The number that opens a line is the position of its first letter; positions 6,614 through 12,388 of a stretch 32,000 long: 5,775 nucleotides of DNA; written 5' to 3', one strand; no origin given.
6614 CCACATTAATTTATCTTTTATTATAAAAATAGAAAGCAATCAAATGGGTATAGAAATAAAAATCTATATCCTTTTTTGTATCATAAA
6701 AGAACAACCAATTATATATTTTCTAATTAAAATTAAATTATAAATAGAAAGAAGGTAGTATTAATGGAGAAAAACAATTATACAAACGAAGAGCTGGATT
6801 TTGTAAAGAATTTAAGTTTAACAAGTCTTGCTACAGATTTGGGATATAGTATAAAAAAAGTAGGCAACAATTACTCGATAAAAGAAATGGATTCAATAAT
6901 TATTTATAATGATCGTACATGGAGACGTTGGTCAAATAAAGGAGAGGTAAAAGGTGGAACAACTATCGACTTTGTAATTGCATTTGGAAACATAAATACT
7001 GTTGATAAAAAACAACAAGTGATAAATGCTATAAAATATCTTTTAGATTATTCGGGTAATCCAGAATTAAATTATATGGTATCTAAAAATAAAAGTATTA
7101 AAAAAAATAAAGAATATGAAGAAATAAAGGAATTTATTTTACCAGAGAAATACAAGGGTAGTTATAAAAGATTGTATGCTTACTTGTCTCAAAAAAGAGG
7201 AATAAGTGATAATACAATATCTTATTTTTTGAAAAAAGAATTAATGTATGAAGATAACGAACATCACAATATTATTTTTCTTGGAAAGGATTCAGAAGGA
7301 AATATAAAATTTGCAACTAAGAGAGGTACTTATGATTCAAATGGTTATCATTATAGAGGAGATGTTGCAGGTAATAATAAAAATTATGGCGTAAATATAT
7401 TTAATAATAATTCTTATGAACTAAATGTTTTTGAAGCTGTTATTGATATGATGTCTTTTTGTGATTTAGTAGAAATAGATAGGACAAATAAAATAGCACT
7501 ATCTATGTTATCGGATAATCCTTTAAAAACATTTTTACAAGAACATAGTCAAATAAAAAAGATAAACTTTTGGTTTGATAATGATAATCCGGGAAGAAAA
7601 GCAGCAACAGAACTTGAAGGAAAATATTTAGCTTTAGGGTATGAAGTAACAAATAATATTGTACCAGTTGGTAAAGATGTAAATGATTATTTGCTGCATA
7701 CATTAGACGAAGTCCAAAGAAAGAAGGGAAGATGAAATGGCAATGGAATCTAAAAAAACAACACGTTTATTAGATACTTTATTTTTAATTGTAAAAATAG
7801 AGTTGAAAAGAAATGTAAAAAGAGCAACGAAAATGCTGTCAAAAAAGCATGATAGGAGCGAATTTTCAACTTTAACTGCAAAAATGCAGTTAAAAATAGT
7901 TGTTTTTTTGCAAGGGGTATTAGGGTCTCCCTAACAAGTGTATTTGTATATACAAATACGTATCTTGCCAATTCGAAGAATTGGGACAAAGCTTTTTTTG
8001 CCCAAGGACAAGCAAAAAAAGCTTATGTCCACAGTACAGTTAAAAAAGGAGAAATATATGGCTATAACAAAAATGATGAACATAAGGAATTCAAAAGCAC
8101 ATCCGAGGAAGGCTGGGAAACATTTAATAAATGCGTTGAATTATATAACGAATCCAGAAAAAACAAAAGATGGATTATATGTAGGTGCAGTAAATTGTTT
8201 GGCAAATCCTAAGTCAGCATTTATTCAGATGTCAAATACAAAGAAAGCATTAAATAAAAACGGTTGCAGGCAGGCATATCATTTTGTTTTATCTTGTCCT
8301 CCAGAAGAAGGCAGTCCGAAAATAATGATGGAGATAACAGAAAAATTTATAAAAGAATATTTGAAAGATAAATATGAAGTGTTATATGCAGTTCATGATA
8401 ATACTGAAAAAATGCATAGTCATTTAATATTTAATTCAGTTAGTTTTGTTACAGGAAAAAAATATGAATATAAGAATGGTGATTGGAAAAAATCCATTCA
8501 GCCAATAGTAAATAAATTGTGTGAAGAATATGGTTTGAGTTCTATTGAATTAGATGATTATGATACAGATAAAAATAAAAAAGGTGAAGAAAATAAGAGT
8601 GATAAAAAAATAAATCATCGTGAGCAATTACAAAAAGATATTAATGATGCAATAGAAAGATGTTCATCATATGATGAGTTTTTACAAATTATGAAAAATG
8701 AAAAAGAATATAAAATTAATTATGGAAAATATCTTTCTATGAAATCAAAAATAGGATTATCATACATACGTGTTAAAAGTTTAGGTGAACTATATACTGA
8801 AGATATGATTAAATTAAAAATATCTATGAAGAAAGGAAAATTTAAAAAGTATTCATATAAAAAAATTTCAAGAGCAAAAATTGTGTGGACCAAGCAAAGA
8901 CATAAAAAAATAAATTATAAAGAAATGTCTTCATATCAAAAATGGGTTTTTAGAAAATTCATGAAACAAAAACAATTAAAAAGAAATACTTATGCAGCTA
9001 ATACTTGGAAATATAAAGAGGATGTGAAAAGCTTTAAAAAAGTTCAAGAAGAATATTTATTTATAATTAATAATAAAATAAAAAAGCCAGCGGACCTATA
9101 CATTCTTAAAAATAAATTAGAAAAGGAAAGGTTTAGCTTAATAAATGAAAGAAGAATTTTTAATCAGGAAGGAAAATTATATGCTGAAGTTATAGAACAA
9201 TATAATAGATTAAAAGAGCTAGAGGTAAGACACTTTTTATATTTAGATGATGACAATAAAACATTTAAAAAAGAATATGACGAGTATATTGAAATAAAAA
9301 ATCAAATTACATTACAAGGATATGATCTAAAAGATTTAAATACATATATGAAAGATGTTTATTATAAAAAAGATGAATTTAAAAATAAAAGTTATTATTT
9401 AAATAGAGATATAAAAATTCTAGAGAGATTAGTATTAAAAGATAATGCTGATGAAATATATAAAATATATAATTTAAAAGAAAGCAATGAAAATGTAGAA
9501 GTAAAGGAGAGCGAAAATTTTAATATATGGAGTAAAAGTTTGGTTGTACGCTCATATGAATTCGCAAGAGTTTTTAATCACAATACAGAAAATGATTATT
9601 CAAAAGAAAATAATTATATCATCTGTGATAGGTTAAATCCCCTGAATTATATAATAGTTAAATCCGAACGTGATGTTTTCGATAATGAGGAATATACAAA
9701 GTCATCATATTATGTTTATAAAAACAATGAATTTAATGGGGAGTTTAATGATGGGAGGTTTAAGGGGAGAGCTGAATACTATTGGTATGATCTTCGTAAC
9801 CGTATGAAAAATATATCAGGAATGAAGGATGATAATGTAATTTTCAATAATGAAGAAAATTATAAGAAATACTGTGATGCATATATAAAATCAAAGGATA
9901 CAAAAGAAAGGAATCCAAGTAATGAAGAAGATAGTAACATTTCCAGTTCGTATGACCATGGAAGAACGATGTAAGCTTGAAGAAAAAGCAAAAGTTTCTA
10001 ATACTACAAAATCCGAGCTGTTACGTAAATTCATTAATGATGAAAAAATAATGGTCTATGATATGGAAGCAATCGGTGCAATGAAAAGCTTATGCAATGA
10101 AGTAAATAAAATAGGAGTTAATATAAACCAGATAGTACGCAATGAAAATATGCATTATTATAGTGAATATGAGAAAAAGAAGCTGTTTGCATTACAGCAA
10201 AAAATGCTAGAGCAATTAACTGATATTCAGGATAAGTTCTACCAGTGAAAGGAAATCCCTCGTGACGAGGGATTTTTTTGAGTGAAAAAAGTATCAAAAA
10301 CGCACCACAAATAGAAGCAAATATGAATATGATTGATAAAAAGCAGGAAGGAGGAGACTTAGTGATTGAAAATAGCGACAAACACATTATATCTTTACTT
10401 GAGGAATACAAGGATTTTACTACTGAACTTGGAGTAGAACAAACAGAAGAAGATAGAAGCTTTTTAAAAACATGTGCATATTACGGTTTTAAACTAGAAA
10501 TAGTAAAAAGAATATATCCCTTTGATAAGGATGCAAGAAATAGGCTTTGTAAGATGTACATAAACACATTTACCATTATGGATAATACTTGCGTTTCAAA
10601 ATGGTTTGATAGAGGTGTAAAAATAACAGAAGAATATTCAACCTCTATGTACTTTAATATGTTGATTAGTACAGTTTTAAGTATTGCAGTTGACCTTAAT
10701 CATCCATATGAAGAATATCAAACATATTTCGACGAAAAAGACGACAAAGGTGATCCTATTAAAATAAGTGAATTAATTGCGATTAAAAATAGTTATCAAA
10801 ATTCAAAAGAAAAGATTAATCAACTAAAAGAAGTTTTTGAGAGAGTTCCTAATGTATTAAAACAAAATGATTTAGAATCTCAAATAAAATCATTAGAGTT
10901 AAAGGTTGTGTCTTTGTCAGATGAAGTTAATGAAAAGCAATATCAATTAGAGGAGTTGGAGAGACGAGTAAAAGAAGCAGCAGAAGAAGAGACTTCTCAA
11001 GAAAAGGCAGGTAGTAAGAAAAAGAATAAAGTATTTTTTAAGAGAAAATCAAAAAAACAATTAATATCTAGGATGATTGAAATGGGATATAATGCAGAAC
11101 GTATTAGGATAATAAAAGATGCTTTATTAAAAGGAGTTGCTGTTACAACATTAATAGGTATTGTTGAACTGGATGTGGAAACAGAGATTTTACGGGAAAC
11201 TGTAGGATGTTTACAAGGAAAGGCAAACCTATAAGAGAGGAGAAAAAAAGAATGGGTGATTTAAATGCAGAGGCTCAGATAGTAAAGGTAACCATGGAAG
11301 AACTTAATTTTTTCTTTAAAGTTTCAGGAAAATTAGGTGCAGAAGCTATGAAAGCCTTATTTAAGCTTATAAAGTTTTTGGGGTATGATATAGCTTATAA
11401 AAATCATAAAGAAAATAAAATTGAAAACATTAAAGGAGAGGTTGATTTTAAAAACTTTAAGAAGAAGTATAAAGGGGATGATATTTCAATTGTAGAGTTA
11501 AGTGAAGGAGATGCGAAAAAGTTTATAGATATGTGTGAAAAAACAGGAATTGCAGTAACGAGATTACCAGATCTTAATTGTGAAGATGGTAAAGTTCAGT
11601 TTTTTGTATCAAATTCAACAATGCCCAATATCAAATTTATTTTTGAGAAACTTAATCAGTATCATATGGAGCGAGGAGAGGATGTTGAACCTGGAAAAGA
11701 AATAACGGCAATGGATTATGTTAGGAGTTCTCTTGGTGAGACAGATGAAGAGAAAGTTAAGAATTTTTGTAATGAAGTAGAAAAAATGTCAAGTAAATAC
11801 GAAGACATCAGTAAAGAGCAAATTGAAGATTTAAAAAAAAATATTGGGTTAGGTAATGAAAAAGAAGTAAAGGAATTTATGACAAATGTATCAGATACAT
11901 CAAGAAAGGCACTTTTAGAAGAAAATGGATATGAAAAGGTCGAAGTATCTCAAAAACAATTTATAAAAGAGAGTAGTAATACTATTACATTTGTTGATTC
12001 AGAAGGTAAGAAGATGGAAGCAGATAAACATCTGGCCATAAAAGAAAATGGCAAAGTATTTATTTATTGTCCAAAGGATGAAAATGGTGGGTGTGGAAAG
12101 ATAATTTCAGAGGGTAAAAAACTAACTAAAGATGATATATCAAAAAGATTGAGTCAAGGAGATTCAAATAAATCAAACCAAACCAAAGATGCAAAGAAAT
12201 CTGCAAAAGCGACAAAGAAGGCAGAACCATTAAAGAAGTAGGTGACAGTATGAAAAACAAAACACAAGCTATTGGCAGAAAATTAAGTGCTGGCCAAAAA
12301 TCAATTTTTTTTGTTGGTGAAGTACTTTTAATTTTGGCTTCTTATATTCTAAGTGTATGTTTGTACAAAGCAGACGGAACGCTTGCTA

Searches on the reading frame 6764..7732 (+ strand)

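Call 15: search_protein_families(library=pfam, proteins=[window:6764-7732:+], max_evalue=0.001)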
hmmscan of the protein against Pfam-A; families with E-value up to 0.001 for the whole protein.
window:6764-7732:+ (323 aa): 3 families
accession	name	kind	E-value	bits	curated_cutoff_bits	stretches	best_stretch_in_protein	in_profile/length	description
PF13154.11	DUF3991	-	1.3e-15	58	24.5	1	139-208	1-67/74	Protein of unknown function (DUF3991)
PF13155.12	Toprim_2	-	3e-11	44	22.1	1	222-310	2-88/88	Toprim-like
PF13362.12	Toprim_3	-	0.00062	20.6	27.2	0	239-313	17-92/95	Toprim domain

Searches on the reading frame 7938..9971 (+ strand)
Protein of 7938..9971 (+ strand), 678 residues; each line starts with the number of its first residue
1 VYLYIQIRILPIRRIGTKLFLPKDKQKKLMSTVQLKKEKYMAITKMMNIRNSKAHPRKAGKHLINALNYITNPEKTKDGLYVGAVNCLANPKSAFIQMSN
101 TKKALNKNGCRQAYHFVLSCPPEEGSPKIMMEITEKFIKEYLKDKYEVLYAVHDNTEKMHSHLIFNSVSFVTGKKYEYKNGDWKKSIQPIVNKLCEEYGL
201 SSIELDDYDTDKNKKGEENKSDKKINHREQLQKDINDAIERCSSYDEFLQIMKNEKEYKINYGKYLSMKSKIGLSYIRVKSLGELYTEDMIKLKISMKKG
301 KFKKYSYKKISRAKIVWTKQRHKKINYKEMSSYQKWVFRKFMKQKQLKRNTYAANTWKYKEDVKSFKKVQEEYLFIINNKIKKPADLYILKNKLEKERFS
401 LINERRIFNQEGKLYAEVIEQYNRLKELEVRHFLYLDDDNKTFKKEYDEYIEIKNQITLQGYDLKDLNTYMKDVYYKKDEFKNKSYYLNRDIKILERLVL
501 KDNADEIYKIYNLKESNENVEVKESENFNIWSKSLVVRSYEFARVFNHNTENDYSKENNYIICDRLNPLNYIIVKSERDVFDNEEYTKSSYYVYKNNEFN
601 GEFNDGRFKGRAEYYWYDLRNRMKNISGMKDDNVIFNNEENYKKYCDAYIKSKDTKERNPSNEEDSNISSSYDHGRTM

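Call 15: search_protein_families(library=pfam, proteins=[window:7938-9971:+], max_evalue=0.001)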
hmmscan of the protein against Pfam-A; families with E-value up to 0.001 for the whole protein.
window:7938-9971:+ (678 aa): 1 family
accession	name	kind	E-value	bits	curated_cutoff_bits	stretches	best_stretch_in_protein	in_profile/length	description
PF03432.20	Relaxase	-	3.4e-32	111.9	24.6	1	69-200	1-132/132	MobA/VirD2-like, nuclease domain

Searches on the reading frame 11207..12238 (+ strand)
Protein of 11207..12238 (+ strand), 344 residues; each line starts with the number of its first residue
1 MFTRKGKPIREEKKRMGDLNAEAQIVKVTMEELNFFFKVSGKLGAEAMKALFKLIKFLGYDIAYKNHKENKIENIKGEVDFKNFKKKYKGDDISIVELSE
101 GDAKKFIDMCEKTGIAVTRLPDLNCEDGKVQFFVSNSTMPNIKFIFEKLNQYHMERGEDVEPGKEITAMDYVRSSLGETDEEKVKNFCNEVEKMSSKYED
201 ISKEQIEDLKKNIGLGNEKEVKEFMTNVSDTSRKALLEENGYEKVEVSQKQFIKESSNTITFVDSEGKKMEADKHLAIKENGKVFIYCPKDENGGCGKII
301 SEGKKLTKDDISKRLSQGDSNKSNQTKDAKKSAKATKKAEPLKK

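Call 15: search_protein_families(library=pfam, proteins=[window:11207-12238:+], max_evalue=0.001)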
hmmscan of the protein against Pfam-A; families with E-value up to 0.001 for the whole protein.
window:11207-12238:+ (344 aa): 1 family
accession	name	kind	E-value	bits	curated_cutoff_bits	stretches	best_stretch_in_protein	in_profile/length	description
PF12687.12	DUF3801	-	0.00016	22.1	24.1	1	64-315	11-111/131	Protein of unknown function (DUF3801)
